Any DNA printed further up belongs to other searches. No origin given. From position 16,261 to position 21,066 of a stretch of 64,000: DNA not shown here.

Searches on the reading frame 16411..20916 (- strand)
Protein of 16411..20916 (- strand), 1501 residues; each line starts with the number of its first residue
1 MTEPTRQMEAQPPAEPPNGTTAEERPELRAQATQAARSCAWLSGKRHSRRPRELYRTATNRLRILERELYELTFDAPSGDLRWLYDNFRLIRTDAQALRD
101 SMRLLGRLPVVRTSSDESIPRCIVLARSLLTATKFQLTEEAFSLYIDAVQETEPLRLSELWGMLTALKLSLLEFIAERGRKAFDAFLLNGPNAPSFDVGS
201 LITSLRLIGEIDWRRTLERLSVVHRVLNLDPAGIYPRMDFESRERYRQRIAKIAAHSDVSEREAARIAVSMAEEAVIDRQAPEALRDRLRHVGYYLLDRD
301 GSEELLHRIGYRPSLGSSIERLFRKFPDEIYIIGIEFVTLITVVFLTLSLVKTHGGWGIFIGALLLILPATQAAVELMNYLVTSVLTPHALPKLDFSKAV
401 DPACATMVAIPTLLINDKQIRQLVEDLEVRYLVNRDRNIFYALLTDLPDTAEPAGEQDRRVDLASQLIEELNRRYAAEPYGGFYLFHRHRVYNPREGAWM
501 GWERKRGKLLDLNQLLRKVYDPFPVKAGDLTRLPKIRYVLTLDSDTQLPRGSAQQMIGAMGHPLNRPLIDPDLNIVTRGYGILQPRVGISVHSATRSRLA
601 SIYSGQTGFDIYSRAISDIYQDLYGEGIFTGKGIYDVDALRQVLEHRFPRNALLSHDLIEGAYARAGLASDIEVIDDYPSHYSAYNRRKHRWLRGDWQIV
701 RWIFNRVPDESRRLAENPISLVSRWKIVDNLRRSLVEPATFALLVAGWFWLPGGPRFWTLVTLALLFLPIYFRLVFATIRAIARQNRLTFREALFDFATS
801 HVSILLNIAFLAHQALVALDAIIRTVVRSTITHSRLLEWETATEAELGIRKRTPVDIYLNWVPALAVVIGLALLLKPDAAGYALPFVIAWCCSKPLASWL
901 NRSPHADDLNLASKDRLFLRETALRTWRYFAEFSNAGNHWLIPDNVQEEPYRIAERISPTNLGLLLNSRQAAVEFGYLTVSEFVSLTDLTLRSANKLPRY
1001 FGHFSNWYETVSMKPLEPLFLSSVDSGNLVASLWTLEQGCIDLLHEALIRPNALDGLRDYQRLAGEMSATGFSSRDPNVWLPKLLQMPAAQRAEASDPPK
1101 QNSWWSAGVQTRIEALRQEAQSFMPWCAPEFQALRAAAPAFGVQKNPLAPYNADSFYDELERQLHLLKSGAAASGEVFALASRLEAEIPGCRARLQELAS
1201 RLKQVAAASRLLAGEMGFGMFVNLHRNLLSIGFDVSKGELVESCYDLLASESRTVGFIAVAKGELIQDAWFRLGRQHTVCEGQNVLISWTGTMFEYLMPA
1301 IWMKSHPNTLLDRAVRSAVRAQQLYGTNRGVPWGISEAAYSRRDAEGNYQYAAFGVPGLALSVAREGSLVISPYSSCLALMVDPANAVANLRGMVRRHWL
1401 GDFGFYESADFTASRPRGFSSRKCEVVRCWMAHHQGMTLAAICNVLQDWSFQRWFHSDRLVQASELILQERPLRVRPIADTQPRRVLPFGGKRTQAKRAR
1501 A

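Call 49: search_protein_families(library=pfam, proteins=[window:16411-20916:-], max_evalue=0.00001)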
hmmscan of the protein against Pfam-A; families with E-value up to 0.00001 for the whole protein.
window:16411-20916:- (1501 aa): 1 family
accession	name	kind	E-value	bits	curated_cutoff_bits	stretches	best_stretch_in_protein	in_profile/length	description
PF10091.15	Glycoamylase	-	1.5e-20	74.1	27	1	1250-1448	8-211/221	Putative glucoamylase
